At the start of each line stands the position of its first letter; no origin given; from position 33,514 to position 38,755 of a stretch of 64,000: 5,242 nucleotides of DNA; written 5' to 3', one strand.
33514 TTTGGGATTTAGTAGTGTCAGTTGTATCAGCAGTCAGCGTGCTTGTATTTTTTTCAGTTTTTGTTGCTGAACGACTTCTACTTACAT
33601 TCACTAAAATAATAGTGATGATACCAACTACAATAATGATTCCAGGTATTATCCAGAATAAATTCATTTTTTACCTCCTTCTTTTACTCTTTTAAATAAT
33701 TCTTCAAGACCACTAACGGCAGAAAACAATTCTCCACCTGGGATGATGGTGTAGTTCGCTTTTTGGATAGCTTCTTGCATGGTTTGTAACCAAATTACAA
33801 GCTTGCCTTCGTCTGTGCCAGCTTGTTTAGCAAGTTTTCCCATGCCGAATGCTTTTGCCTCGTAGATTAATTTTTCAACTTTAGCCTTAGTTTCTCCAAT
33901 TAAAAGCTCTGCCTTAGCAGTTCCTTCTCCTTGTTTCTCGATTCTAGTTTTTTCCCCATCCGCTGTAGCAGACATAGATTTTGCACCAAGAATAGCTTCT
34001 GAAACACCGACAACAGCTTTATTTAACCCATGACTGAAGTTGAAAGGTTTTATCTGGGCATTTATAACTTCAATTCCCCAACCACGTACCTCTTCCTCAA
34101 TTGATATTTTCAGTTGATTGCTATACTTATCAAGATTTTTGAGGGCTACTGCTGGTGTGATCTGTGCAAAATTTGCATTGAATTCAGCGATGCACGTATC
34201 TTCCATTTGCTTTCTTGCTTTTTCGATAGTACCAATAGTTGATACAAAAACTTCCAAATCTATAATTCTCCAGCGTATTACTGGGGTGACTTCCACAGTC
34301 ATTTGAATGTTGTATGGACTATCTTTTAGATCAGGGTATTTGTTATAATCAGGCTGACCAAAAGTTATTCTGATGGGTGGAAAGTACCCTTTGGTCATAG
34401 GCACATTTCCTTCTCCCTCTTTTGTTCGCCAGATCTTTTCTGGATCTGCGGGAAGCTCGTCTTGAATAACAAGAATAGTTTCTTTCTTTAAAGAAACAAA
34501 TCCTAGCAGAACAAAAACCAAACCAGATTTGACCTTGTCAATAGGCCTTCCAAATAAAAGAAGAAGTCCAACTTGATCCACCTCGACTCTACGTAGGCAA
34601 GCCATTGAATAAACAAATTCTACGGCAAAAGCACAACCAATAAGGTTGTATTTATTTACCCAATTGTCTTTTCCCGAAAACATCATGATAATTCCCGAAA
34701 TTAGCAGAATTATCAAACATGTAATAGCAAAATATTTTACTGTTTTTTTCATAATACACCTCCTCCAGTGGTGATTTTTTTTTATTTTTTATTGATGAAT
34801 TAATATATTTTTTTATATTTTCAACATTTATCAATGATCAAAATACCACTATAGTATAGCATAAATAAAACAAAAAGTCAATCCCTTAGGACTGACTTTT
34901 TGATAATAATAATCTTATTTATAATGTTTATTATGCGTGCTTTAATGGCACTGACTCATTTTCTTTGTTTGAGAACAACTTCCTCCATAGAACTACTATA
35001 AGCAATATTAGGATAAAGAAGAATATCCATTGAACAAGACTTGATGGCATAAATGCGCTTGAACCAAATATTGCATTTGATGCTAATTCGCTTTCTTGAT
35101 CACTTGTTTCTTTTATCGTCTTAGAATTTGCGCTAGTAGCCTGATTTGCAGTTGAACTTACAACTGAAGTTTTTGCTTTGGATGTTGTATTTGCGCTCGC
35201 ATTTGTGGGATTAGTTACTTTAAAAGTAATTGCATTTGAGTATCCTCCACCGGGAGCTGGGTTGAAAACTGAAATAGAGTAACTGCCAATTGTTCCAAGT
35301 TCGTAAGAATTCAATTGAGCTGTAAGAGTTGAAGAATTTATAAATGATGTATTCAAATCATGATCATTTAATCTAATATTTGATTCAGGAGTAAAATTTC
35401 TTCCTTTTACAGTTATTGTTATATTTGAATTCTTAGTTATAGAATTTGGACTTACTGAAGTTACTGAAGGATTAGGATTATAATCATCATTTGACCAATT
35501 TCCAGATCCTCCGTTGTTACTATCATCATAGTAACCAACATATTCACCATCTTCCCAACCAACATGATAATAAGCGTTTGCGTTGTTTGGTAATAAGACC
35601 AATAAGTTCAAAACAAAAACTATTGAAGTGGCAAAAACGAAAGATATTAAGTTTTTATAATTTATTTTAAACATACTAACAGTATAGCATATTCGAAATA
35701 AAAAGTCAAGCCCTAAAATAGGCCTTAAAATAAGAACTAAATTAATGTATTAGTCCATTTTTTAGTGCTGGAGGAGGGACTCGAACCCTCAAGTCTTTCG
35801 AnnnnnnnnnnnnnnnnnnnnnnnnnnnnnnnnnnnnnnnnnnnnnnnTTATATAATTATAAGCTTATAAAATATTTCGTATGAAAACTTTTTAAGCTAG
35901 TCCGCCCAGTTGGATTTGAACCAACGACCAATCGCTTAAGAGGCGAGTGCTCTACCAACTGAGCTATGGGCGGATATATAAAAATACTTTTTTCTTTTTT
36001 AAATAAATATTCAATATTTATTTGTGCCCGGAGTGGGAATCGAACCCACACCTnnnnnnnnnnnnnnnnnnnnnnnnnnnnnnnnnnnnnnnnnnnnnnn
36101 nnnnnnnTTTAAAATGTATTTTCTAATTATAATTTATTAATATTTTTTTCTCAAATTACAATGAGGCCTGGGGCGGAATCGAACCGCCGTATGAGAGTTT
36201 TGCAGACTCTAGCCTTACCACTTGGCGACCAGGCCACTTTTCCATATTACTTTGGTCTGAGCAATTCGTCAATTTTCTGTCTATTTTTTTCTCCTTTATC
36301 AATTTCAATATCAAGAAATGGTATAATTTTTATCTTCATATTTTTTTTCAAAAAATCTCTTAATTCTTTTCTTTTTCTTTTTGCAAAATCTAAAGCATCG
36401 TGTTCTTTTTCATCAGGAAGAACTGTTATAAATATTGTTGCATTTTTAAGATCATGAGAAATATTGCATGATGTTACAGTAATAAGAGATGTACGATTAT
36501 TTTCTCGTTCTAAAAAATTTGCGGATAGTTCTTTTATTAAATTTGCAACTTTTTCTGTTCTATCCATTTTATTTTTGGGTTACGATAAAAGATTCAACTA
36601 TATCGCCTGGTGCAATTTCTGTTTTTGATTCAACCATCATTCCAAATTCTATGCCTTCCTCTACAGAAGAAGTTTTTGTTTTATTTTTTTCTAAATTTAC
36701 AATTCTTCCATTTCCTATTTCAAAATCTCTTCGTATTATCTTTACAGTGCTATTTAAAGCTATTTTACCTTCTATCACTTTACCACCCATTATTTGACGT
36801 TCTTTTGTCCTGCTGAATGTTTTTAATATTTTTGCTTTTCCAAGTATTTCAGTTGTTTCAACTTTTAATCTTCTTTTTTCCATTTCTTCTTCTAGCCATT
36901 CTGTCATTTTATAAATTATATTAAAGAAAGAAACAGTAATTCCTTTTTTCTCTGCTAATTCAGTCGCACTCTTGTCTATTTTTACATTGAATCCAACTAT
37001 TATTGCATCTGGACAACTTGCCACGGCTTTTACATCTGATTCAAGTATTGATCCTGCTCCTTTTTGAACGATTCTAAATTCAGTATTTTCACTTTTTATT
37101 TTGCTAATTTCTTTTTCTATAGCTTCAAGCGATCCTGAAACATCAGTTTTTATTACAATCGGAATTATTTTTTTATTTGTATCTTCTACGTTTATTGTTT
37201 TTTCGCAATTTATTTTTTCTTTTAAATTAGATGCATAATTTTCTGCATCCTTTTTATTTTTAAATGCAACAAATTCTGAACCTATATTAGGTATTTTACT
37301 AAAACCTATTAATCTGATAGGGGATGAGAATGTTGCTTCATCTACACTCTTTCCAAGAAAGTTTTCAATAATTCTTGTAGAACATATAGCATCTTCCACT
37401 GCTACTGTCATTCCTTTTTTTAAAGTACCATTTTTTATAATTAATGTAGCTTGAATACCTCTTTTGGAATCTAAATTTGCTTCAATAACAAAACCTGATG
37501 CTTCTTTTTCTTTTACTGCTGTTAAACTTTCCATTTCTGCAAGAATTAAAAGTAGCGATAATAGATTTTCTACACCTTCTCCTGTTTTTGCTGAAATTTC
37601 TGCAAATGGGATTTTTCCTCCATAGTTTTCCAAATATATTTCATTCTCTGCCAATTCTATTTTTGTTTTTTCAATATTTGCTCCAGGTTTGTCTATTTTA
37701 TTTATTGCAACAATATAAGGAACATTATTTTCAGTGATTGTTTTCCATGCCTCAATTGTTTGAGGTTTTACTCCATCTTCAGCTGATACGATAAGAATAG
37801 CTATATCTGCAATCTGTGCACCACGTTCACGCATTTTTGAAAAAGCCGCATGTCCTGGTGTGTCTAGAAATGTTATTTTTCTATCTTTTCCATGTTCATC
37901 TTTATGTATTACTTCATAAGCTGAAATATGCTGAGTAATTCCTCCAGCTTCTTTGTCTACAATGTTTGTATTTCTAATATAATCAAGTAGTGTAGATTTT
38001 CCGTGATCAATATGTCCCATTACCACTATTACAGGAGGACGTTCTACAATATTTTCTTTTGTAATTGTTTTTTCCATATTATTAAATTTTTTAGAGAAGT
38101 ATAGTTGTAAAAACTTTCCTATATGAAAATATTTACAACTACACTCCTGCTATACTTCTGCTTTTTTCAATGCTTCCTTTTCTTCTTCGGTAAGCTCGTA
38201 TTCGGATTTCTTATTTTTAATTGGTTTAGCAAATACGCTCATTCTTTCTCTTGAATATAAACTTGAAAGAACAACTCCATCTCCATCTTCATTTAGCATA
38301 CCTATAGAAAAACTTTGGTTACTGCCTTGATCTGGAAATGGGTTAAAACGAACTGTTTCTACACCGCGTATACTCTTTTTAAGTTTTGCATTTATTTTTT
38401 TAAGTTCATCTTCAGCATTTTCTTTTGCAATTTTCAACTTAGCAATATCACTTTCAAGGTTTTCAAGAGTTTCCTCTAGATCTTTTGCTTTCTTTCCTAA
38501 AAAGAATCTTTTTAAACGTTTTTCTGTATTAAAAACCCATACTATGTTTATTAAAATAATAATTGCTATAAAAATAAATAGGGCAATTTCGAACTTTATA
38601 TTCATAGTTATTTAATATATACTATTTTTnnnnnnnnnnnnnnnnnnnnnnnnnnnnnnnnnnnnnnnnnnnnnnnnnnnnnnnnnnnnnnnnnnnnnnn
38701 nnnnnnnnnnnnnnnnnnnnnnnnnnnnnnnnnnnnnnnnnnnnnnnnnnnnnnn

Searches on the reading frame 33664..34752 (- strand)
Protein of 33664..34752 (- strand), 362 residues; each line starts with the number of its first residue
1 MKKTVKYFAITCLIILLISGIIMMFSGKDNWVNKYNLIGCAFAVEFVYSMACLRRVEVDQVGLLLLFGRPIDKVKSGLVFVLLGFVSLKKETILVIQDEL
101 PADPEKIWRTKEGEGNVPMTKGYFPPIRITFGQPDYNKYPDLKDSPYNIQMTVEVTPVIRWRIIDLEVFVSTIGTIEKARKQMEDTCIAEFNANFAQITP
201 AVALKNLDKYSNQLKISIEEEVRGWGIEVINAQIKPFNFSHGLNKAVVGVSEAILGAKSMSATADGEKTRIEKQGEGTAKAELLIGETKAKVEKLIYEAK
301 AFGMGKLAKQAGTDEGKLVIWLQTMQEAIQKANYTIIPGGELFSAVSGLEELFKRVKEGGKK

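Call 8: search_protein_families(library=pfam, proteins=[window:33664-34752:-], max_evalue=0.0001)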
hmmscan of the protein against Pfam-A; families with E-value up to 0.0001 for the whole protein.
window:33664-34752:- (362 aa): 1 family
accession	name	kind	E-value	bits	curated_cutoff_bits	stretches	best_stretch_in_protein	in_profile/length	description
PF01145.31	Band_7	-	6.2e-07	30.1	23.6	1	57-247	4-155/176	SPFH domain / Band 7 family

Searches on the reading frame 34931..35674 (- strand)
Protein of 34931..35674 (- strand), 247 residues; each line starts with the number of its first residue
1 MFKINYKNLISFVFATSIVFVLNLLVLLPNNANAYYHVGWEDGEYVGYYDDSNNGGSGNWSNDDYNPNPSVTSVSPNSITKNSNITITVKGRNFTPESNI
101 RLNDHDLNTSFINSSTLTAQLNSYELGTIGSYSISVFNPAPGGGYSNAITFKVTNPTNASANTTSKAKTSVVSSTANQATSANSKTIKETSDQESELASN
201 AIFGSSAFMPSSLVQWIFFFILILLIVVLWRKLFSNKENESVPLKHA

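Call 8: search_protein_families(library=pfam, proteins=[window:34931-35674:-], max_evalue=0.0001)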
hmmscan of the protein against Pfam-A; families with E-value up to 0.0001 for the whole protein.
window:34931-35674:- (247 aa): 1 family
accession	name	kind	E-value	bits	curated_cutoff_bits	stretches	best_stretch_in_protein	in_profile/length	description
PF01833.30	TIG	-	1.5e-09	38.2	20.9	1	69-152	1-83/84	IPT/TIG domain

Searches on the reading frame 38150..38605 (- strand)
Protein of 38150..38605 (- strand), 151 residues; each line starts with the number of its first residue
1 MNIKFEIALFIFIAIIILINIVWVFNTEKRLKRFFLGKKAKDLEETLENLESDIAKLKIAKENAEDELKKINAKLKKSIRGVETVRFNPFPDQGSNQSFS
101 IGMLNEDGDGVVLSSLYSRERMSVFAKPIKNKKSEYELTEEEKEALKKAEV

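Call 8: search_protein_families(library=pfam, proteins=[window:38150-38605:-], max_evalue=0.0001)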
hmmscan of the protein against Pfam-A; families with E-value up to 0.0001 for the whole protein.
window:38150-38605:- (151 aa): 1 family
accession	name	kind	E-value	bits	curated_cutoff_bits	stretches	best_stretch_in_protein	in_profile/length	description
PF14584.11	DUF4446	-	4.1e-40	137.7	27.4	1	7-149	7-149/150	Protein of unknown function (DUF4446)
